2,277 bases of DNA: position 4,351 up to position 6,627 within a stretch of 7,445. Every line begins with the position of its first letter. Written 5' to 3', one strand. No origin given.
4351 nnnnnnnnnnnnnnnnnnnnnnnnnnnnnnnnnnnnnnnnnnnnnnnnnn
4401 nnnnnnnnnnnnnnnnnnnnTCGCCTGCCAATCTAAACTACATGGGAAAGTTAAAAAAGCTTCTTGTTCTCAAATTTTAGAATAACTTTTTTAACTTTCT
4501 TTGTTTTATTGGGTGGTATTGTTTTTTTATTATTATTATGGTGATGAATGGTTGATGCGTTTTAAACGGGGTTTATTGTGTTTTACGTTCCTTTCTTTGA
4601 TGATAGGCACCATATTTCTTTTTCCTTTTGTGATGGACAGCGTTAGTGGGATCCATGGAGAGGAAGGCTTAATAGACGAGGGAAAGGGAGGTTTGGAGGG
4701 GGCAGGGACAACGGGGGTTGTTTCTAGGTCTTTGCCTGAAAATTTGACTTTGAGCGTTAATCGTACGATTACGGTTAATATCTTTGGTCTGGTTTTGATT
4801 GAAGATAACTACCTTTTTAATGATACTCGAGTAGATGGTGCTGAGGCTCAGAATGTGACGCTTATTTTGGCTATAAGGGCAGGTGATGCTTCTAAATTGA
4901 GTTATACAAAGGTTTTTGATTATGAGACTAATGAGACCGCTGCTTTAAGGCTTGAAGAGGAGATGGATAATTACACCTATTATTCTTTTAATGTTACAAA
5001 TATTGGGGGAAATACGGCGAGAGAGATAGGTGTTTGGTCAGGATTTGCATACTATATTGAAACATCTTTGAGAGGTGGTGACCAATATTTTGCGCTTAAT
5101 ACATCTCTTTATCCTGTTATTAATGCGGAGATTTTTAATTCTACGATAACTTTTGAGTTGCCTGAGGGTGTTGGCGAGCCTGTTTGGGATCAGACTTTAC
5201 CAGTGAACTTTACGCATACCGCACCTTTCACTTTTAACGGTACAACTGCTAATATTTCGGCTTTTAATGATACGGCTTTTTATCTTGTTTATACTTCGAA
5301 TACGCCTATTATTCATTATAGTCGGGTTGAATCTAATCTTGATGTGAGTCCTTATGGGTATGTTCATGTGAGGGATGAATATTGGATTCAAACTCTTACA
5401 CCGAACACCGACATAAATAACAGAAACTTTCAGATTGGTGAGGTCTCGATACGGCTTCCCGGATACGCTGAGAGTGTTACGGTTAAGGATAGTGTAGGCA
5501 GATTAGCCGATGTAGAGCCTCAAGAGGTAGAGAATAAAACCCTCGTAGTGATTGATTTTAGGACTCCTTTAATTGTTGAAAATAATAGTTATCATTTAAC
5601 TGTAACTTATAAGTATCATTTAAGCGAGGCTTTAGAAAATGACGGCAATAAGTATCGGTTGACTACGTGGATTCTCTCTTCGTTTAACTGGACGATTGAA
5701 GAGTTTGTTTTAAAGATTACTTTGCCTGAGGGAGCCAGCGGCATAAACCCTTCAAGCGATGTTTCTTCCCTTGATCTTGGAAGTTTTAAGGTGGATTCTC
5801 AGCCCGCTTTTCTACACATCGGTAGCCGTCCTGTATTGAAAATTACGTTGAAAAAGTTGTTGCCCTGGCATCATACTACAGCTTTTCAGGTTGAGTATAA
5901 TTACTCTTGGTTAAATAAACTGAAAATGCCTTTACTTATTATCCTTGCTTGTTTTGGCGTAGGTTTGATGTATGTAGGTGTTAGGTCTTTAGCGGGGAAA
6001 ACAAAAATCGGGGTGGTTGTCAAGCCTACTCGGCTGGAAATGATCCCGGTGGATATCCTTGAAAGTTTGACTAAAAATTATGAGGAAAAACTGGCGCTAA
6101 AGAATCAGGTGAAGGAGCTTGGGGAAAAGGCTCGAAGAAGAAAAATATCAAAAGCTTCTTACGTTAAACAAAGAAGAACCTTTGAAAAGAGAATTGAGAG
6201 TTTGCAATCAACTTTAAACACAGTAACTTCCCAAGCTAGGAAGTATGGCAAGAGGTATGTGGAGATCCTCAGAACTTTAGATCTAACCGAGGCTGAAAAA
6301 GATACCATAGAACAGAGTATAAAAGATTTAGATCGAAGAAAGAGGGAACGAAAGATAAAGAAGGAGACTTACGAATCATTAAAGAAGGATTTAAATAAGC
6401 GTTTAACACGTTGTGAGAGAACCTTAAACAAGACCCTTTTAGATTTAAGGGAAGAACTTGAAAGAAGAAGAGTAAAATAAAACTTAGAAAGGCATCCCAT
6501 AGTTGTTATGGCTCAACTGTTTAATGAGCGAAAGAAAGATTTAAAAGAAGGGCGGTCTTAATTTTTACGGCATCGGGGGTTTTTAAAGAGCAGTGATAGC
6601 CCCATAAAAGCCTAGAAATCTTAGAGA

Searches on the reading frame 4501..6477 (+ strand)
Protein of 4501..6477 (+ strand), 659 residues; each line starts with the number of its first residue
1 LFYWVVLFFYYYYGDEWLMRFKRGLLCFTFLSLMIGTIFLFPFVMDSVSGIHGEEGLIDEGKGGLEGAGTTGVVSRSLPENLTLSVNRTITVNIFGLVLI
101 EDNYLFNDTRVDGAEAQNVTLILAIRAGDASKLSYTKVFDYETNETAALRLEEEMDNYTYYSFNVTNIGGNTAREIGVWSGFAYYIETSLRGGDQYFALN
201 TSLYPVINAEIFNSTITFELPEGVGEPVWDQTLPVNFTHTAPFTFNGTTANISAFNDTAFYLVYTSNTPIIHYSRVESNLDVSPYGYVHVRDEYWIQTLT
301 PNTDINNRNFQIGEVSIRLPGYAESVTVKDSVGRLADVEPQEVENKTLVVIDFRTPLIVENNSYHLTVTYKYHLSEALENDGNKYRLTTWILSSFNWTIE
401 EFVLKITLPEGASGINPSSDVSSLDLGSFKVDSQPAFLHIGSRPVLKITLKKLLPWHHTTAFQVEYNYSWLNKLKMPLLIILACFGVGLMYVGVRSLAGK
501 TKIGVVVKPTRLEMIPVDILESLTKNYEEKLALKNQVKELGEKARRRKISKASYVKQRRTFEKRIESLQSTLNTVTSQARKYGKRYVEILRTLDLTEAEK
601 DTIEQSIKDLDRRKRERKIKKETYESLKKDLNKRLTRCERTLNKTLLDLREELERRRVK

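Call 4: search_protein_families(library=pfam, proteins=[window:4501-6477:+], max_evalue=0.01)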
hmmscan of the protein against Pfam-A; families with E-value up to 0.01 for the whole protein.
window:4501-6477:+ (659 aa): 1 family
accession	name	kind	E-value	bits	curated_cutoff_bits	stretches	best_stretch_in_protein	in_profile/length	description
PF04597.19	Ribophorin_I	-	2.4e-24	86.7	25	1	193-492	118-434/437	Ribophorin I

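Call 6: search_protein_families(library=ncbifam, proteins=[window:4501-6477:+], max_evalue=0.01)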
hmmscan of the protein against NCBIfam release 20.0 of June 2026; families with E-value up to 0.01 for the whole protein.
window:4501-6477:+ (659 aa): 0 families
